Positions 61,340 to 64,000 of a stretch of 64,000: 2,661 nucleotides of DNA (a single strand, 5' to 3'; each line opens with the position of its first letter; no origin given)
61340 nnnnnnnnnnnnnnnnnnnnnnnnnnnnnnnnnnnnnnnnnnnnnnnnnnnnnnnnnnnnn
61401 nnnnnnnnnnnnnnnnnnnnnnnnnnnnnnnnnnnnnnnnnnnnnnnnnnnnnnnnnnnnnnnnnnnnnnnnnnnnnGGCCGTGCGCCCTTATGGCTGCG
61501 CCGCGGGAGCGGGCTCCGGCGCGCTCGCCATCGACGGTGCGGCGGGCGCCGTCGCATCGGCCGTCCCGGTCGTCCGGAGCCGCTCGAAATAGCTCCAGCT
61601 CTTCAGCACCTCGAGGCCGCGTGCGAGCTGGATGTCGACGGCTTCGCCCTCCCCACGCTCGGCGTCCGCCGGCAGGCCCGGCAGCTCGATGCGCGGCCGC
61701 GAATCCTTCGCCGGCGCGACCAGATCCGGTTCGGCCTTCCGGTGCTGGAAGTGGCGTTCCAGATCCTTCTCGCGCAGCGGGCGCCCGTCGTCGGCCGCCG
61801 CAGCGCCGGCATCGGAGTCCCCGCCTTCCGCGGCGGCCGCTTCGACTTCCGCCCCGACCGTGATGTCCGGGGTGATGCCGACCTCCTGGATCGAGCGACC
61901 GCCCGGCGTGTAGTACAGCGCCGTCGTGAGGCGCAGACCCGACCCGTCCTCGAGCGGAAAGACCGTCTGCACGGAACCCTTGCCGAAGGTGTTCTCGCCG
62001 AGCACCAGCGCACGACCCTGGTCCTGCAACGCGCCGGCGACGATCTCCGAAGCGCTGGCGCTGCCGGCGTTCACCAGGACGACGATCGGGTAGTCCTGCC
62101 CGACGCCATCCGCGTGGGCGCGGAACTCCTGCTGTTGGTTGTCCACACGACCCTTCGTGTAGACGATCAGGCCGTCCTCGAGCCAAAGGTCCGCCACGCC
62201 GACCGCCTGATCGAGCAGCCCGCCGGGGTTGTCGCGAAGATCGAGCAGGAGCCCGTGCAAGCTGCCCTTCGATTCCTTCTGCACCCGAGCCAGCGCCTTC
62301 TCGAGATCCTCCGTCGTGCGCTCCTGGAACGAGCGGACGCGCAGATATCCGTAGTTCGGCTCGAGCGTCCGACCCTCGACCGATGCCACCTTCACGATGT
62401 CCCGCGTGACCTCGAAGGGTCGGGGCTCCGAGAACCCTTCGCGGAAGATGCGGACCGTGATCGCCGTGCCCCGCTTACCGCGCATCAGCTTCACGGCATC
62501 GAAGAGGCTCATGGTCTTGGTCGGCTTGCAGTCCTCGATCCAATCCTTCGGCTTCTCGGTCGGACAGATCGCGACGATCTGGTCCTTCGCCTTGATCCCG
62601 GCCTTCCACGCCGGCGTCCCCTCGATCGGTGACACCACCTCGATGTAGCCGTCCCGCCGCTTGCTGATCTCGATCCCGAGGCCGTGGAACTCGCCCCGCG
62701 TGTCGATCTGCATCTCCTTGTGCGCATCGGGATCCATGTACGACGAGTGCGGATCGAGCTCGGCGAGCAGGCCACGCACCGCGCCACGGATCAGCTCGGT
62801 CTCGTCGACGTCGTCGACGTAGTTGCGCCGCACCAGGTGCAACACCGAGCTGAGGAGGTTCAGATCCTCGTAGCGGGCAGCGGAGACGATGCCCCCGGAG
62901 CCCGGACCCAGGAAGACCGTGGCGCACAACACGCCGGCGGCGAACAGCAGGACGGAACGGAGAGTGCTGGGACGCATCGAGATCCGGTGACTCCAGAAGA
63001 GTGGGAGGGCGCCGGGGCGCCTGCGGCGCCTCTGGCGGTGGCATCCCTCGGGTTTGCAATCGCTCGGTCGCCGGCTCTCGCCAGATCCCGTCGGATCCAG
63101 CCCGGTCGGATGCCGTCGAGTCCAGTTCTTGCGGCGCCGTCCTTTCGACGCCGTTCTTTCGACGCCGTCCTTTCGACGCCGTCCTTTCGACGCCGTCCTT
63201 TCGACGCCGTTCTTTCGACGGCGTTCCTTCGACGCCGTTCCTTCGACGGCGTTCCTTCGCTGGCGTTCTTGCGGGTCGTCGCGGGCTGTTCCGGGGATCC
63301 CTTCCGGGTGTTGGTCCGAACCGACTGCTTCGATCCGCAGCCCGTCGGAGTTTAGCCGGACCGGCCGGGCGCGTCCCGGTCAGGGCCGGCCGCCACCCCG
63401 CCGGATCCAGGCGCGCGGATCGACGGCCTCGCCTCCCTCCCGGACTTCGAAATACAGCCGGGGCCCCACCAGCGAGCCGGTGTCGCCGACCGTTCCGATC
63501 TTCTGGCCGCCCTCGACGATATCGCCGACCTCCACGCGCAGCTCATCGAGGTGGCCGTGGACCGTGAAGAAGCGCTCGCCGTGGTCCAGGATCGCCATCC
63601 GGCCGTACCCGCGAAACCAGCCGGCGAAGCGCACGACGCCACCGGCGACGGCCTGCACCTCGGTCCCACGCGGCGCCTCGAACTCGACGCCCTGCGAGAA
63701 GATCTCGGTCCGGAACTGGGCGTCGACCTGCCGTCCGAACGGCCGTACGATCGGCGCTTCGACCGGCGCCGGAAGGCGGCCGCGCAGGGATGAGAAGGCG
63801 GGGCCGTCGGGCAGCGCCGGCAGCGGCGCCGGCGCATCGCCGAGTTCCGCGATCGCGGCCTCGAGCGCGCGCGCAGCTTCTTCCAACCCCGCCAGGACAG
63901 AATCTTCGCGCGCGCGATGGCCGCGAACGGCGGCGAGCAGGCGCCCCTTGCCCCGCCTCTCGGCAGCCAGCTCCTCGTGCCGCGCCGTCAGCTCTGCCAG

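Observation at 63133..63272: Ten-copy 14-nt tandem array presenting evenly spaced AAGGA motifs: Csr/Rsm-sponge-like RNA, iteron array or VNTR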

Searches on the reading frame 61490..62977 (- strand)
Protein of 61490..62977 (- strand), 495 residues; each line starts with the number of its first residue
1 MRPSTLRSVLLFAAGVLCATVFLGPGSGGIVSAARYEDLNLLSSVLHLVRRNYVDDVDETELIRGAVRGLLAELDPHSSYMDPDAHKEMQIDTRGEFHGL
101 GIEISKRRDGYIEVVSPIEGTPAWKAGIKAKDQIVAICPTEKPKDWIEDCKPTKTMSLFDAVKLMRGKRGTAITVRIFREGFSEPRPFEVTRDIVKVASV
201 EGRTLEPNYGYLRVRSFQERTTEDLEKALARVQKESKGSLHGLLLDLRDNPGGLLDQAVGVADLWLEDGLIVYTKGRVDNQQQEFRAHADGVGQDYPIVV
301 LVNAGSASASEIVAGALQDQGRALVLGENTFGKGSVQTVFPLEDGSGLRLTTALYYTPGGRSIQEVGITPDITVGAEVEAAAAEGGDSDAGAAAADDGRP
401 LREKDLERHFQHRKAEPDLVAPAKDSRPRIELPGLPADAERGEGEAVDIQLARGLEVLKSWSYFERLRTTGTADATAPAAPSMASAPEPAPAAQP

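Call 7: find_homologous_proteins(query=window:61490-62977:-)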
Query window:61490-62977:- (495 aa): 8000 proteins with E <= 0.001 among 8000 candidates; the best 120 are listed.
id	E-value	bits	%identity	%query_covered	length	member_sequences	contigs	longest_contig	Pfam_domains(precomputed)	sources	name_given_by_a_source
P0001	0.0e+0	1099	100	100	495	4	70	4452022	PF03572.24,PF00595.30,PF22694.2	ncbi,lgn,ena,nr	ncbi:S41 family peptidase [Myxococcota bacterium]|nr:S41 family peptidase [Myxococcota bacterium]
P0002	6.9e-279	943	86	100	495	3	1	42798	PF03572.24,PF00595.30,PF22694.2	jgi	jgi:carboxyl-terminal processing protease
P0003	2.8e-271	918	84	100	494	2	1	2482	PF03572.24,PF00595.30,PF22694.2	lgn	-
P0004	1.2e-269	913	83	100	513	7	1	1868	PF03572.24,PF00595.30,PF22694.2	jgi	jgi:carboxyl-terminal processing protease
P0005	3.7e-269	911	85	100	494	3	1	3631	PF03572.24,PF00595.30,PF22694.2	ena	-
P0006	9.3e-269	910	84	100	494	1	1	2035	PF03572.24,PF00595.30,PF22694.2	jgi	jgi:carboxyl-terminal processing protease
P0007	1.4e-265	899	84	99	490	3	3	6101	PF03572.24,PF00595.30,PF22694.2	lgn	-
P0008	3.6e-265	898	83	100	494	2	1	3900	PF03572.24,PF00595.30,PF22694.2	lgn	-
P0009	2.2e-263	892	83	100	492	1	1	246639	PF17820.8,PF03572.24,PF00595.30,PF22694.2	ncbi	-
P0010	9.0e-262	887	82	100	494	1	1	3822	PF03572.24,PF00595.30,PF22694.2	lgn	-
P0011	1.7e-255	866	80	100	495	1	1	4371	PF03572.24,PF00595.30,PF22694.2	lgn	-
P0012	2.0e-245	833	77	100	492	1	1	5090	PF03572.24,PF00595.30,PF22694.2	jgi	jgi:carboxyl-terminal processing protease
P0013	1.2e-244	830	80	95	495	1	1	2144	PF03572.24,PF00595.30,PF22694.2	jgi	jgi:carboxyl-terminal processing protease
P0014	1.5e-242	823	75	98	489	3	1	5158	PF17820.8,PF03572.24,PF00595.30,PF13180.13,PF22694.2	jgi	jgi:carboxyl-terminal processing protease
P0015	1.8e-240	817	75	100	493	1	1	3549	PF03572.24,PF00595.30,PF22694.2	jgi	-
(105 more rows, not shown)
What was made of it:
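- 61490..62977 (-): ctpA, a carboxy-terminal processing S41 peptidase and the downstream neighbour. The array ends 148 nt upstream of its ATG. 100% identical protein named 'S41 family peptidase [Myxococcota bacterium]' (call 7).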

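Call 9: find_encoding_contigs(protein=P0001, flank=3000, max_places=10)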
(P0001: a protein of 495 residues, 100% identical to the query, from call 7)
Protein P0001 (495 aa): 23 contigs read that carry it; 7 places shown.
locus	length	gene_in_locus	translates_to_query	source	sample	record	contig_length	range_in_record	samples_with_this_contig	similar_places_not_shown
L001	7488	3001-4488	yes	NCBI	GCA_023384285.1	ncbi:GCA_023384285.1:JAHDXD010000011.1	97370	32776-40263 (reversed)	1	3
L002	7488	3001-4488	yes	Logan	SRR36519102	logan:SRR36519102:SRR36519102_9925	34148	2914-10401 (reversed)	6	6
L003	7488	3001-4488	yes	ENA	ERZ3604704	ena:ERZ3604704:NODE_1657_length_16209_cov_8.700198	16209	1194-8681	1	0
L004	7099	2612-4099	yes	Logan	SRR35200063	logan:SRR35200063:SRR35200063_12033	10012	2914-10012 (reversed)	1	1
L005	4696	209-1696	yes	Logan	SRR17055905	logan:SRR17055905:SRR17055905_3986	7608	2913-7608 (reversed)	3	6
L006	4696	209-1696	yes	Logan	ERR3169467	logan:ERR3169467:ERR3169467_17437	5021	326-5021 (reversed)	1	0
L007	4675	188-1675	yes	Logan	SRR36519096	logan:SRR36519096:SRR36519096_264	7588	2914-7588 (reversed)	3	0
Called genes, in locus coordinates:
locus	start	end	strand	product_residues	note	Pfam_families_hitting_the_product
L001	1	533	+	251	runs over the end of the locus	PF00005:ABC_tran, PF13191:AAA_16 (weak), PF13304:AAA_21 (faint)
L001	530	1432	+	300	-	PF18075:FtsX_ECD, PF02687:FtsX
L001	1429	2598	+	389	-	PF24568:CC_PcsB (faint), PF01551:Peptidase_M23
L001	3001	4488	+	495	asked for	PF22694:CtpB_N-like, PF00595:PDZ (weak), PF03572:Peptidase_S41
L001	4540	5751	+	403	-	PF13742:tRNA_anti_2, PF01336:tRNA_anti-codon, PF02601:Exonuc_VII_L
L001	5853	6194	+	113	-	PF02609:Exonuc_VII_S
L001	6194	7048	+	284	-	PF00348:polyprenyl_synt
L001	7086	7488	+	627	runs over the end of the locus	PF13292:DXP_synthase_N, PF00676:E1_dh (weak), PF02775:TPP_enzyme_C (faint), PF02779:Transket_pyr, PF02780:Transketolase_C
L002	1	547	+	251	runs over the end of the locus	PF00005:ABC_tran, PF13191:AAA_16 (weak), PF13304:AAA_21 (faint)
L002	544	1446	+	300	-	PF18075:FtsX_ECD, PF02687:FtsX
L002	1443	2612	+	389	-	PF24568:CC_PcsB (faint), PF01551:Peptidase_M23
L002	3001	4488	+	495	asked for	PF22694:CtpB_N-like, PF00595:PDZ (weak), PF03572:Peptidase_S41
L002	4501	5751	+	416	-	PF13742:tRNA_anti_2, PF01336:tRNA_anti-codon, PF02601:Exonuc_VII_L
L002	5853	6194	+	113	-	PF02609:Exonuc_VII_S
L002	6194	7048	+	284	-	PF00348:polyprenyl_synt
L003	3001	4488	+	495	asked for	PF22694:CtpB_N-like, PF00595:PDZ (weak), PF03572:Peptidase_S41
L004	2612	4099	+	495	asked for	PF22694:CtpB_N-like, PF00595:PDZ (weak), PF03572:Peptidase_S41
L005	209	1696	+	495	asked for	PF22694:CtpB_N-like, PF00595:PDZ (weak), PF03572:Peptidase_S41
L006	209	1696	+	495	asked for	PF22694:CtpB_N-like, PF00595:PDZ (weak), PF03572:Peptidase_S41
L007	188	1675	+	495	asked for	PF22694:CtpB_N-like, PF00595:PDZ (weak), PF03572:Peptidase_S41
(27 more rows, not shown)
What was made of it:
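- The array is embedded between co-oriented genes of one cluster (call 9).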

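Call 12: find_related_loci(query=window:61490-62977:-, collection=genome_contigs, flank=4000)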
Query window:61490-62977:- (495 aa) in genome_contigs; peptide patterns used: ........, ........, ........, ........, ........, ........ (x = any residue, [..] = any of these).
286 stretches matched a pattern; 72 encode a relative of the query (tblastn E <= 1e-3); 72 distinct loci.
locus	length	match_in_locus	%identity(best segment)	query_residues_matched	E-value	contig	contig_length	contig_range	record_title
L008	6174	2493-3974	83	1-495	0e+0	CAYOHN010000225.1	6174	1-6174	MAG TPA_asm: uncultured Spirochaetales bacterium isolate SRP141376_co3_98 genome assembly, contig: NODE_33270_length_617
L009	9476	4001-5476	83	1-495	0e+0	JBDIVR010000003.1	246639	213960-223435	MAG: Myxococcota bacterium isolate Bin_18 NODE_34_length_246639_cov_9.022364, whole genome shotgun sequence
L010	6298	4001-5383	65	1-481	0e+0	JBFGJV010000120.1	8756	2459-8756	MAG: Myxococcota bacterium isolate Mix_sand03.2021.01.D.30 k141_2155649_length_8756_cov_14.5648, whole genome shotgun se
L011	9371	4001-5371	65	32-495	6e-180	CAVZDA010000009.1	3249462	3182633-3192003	MAG: uncultured delta proteobacterium isolate MFD00822.bin.2.186 genome assembly, contig: contig_47502, whole genome sho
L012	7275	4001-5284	64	26-468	3e-178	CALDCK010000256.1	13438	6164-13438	MAG: uncultured bacterium isolate N4_Bin_METABAT__21_1 genome assembly, contig: c_000001458883, whole genome shotgun seq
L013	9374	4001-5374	56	9-475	8e-164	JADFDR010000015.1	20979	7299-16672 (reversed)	MAG: Geobacter sp. isolate QR_Bin.25 NODE_15_length_20979_cov_15.417, whole genome shotgun sequence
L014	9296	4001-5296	57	33-468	7e-156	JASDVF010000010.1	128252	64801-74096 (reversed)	MAG: Myxococcota bacterium isolate P24860_114_MAG_114 P24860_114_S12_mspades_128_length_128252_cov_20, whole genome shot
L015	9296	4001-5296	47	1-466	4e-130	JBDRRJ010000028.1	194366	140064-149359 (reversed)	MAG: Pseudomonadota bacterium isolate MEGAHIT-group-2.91 k141_676853, whole genome shotgun sequence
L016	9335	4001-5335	47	11-479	4e-121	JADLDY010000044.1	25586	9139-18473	MAG: Deltaproteobacteria bacterium isolate SJ296 c_000000911457, whole genome shotgun sequence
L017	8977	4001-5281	46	7-465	2e-120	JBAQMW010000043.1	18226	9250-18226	MAG: Thermodesulfobacteriota bacterium isolate MFD12058_ilm_asm_bin5 k127_10450, whole genome shotgun sequence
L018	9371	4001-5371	44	9-485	8e-115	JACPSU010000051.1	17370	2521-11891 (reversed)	MAG: Deltaproteobacteria bacterium isolate NC_groundwater_714_Ag_S-0.2um_40_7 S36_SO-2_scaffold_104334, whole genome sho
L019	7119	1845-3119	44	9-466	5e-113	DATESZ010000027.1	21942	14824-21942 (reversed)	MAG TPA_asm: Syntrophales bacterium isolate SMAG_U8302 k141_2667784, whole genome shotgun sequence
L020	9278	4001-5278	44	1-466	3e-111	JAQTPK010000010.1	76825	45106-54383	MAG: Syntrophales bacterium isolate STB_114 NODE_687_length_76825_cov_7.408224_Sandtown_B, whole genome shotgun sequence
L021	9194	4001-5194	48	36-462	4e-106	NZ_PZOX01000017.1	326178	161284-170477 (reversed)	Vitiosangium sp. GDMCC 1.1324 contig17, whole genome shotgun sequence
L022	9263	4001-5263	44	37-459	5e-105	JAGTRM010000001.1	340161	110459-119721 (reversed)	MAG: Proteobacteria bacterium isolate CTSoil_114 scaffold_3, whole genome shotgun sequence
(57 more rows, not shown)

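Call 19: find_related_loci(query=window:61490-62977:-, collection=metagenome_contigs, flank=3000)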
Query window:61490-62977:- (495 aa) in metagenome_contigs; peptide patterns used: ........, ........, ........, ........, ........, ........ (x = any residue, [..] = any of these).
204 stretches matched a pattern; 80 encode a relative of the query (tblastn E <= 1e-3); 80 distinct loci.
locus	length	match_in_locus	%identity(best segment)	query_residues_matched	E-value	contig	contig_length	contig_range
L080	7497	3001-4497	76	1-492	0e+0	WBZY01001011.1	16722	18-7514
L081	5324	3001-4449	75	1-495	0e+0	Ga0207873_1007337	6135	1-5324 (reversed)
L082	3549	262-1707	75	1-483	0e+0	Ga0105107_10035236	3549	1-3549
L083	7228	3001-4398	65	1-478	2e-179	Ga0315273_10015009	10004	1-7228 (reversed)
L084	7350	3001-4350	62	10-481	4e-179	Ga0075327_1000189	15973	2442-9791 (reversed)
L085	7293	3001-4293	63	26-468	2e-177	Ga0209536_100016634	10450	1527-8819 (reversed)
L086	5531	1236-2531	57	33-468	4e-156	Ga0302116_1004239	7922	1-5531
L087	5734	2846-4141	57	33-468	2e-157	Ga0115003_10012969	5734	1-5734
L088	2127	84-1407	64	26-495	9e-164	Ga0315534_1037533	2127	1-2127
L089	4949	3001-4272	48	7-464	2e-126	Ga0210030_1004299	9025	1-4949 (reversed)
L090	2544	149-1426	45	7-470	2e-126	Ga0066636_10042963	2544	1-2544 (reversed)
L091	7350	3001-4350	44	12-487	8e-118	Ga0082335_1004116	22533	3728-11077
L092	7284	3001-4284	45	16-466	3e-117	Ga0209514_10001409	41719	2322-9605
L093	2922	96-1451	45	5-468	2e-119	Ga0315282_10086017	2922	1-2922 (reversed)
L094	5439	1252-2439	47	36-466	7e-115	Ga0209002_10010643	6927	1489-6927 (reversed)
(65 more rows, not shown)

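Call 20: find_encoding_contigs(protein=P0002, flank=2500, max_places=3)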
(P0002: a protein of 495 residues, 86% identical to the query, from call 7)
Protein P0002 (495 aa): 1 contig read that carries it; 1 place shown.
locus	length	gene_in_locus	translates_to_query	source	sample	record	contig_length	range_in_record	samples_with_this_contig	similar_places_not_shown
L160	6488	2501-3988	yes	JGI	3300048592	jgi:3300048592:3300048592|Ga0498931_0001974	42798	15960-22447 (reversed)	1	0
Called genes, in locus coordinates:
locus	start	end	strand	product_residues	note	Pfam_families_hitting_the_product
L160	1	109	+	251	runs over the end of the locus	PF00005:ABC_tran, PF13191:AAA_16 (weak), PF13304:AAA_21 (faint)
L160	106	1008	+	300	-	PF18075:FtsX_ECD, PF02687:FtsX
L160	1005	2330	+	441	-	PF01551:Peptidase_M23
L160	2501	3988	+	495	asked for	PF22694:CtpB_N-like, PF00595:PDZ (weak), PF03572:Peptidase_S41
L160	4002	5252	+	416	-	PF13742:tRNA_anti_2, PF01336:tRNA_anti-codon, PF02601:Exonuc_VII_L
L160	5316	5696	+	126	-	PF02609:Exonuc_VII_S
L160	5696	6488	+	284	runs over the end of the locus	PF00348:polyprenyl_synt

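Call 21: find_encoding_contigs(protein=P0007, flank=2500, max_places=3)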
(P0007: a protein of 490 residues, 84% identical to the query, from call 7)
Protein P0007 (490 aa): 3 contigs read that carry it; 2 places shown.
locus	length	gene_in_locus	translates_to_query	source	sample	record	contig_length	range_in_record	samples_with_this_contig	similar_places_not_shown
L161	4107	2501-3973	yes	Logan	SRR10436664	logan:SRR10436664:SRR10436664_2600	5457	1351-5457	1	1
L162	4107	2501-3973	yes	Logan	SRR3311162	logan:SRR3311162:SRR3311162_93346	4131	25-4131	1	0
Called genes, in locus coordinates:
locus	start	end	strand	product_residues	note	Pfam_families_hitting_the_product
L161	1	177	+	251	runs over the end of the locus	PF00005:ABC_tran, PF13191:AAA_16 (weak), PF13304:AAA_21 (faint)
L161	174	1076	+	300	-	PF18075:FtsX_ECD, PF02687:FtsX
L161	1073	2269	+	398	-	PF01551:Peptidase_M23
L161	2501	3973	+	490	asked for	PF22694:CtpB_N-like, PF00595:PDZ (weak), PF03572:Peptidase_S41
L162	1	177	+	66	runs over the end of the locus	?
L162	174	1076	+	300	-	PF18075:FtsX_ECD, PF02687:FtsX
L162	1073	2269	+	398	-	PF01551:Peptidase_M23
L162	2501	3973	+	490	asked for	PF22694:CtpB_N-like, PF00595:PDZ (weak), PF03572:Peptidase_S41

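Call 22: find_encoding_contigs(protein=P0005, flank=2500, max_places=3)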
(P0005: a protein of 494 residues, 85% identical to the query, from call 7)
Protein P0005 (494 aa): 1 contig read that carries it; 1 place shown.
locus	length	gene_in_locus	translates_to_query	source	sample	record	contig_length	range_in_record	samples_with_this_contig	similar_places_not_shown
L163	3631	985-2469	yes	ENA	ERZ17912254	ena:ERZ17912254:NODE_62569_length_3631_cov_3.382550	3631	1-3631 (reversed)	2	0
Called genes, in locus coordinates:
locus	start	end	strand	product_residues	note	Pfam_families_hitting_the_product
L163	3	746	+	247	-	?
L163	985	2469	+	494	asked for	PF22694:CtpB_N-like, PF00595:PDZ (weak), PF03572:Peptidase_S41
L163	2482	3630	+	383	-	?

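Call 31: search_protein_families(library=pfam, proteins=[window:61490-62977:-], max_evalue=0.01)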
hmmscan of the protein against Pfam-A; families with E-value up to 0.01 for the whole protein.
window:61490-62977:- (495 aa): 5 families
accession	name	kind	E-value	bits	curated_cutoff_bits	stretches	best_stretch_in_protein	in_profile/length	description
PF03572.23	Peptidase_S41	-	1.2e-57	194.5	24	1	208-374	1-165/165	Peptidase family S41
PF22694.1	CtpB_N-like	-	2.2e-10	41.3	27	1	36-84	35-84/85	Activating protease CtpB N-terminal domain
PF00595.29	PDZ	-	9.3e-06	26.4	23.2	1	94-175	7-78/81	PDZ domain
PF13180.12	PDZ_2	-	7.6e-05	23.4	27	1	99-137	2-39/80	PDZ domain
PF17820.7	PDZ_6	-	0.00012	22.2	27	1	114-137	2-25/54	PDZ domain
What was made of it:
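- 61490..62977 (-): Pfam Peptidase_S41, CtpB_N-like and PDZ (call 31).
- On Iteron array: The neighbours are ftsE, ftsX, envC, ctpA and xseA (calls 9, 31).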

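Call 36: list_cluster_members(proteins=[P0001])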
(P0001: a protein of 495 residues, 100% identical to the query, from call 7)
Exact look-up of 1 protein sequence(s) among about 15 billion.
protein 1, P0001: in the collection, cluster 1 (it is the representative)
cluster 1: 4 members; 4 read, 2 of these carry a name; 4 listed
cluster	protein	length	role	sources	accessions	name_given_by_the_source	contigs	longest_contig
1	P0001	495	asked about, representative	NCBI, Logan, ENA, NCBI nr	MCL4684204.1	S41 family peptidase [Myxococcota bacterium]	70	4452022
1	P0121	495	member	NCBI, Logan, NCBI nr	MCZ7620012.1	MAG: S41 family peptidase [Myxococcota bacterium] | S41 family peptidase [Myxococcota bacterium]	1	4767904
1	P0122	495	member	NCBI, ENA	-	-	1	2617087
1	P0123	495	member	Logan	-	-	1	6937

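Call 37: find_encoding_contigs(protein=P0121, flank=3000, max_places=4)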
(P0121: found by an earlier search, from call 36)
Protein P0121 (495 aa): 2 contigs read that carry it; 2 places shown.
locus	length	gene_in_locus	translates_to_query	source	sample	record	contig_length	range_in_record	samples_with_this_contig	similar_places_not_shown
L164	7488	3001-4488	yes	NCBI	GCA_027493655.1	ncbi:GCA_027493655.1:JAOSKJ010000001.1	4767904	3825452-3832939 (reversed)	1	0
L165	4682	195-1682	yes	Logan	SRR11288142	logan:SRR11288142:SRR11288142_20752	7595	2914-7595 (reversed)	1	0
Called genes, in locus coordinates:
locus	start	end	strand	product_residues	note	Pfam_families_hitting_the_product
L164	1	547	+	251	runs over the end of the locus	PF00005:ABC_tran, PF13191:AAA_16 (weak), PF13304:AAA_21 (faint)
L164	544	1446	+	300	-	PF18075:FtsX_ECD, PF02687:FtsX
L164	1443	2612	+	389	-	PF24568:CC_PcsB (faint), PF01551:Peptidase_M23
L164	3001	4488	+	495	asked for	PF22694:CtpB_N-like, PF00595:PDZ (weak), PF03572:Peptidase_S41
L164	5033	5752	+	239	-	PF02601:Exonuc_VII_L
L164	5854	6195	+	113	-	PF02609:Exonuc_VII_S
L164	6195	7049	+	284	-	PF00348:polyprenyl_synt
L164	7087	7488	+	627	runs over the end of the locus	PF13292:DXP_synthase_N, PF00676:E1_dh (weak), PF02775:TPP_enzyme_C (faint), PF02779:Transket_pyr, PF02780:Transketolase_C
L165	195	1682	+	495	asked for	PF22694:CtpB_N-like, PF00595:PDZ (weak), PF03572:Peptidase_S41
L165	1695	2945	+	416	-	PF13742:tRNA_anti_2, PF01336:tRNA_anti-codon, PF02601:Exonuc_VII_L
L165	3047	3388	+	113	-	PF02609:Exonuc_VII_S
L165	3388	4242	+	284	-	PF00348:polyprenyl_synt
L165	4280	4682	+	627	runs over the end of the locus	PF13292:DXP_synthase_N, PF00676:E1_dh (weak), PF02775:TPP_enzyme_C (faint), PF02779:Transket_pyr, PF02780:Transketolase_C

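Call 38: find_encoding_contigs(protein=P0122, flank=3000, max_places=4)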
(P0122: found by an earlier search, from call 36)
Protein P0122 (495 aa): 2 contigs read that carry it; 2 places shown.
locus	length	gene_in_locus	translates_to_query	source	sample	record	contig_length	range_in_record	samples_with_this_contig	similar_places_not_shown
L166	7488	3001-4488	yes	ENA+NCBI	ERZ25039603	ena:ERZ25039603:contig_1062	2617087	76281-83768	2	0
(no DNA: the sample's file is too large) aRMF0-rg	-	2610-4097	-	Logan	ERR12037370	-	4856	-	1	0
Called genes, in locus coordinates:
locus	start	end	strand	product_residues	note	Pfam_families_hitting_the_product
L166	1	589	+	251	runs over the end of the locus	PF00005:ABC_tran, PF13191:AAA_16 (weak), PF13304:AAA_21 (faint)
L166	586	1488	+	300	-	PF18075:FtsX_ECD, PF02687:FtsX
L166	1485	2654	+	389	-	PF01551:Peptidase_M23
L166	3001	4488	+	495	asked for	PF22694:CtpB_N-like, PF00595:PDZ (weak), PF03572:Peptidase_S41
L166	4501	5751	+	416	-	PF13742:tRNA_anti_2, PF01336:tRNA_anti-codon, PF02601:Exonuc_VII_L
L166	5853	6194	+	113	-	PF02609:Exonuc_VII_S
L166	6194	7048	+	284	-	PF00348:polyprenyl_synt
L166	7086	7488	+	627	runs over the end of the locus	PF13292:DXP_synthase_N, PF00676:E1_dh (weak), PF02775:TPP_enzyme_C (faint), PF02779:Transket_pyr, PF02780:Transketolase_C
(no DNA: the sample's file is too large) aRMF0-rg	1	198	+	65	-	?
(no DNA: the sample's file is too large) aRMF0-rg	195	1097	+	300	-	PF18075:FtsX_ECD, PF02687:FtsX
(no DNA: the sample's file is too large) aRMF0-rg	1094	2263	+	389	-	PF01551:Peptidase_M23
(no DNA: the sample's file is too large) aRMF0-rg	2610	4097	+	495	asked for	PF22694:CtpB_N-like, PF00595:PDZ (weak), PF03572:Peptidase_S41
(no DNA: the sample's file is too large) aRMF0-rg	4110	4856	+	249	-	?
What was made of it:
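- Related alleles occur in two megabase-scale contigs (calls 37, 38).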

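Call 39: find_encoding_contigs(protein=P0123, flank=3000, max_places=4)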
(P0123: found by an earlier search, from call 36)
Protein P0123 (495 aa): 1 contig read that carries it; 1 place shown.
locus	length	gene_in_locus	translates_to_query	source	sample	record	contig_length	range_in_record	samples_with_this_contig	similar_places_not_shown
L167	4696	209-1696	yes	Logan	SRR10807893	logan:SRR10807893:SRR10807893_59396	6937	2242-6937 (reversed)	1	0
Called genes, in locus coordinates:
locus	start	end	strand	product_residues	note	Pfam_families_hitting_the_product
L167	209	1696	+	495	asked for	PF22694:CtpB_N-like, PF00595:PDZ (weak), PF03572:Peptidase_S41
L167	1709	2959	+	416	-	PF13742:tRNA_anti_2, PF01336:tRNA_anti-codon, PF02601:Exonuc_VII_L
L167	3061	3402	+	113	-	PF02609:Exonuc_VII_S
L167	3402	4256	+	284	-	PF00348:polyprenyl_synt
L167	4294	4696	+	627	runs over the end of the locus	PF13292:DXP_synthase_N, PF00676:E1_dh (weak), PF02775:TPP_enzyme_C (faint), PF02779:Transket_pyr, PF02780:Transketolase_C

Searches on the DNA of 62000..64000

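Call 4: search_rna_families(source=window, start=62000, end=64000, threshold=evalue, max_evalue=10)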
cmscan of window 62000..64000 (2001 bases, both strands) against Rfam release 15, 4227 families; matches with E-value up to 10: 2.
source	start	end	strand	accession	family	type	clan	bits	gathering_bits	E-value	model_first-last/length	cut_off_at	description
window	62702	62758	-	RF00798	mir-49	Gene; miRNA;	-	18.8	60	1.7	1-74/74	no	mir-49 microRNA precursor family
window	62019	62080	+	RF02800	Rp_sR47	Gene; sRNA;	-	13.9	60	1.1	93-154/316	no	Rickettsia sRNA47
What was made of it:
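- There is no Rfam match at E<=10 (call 4).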
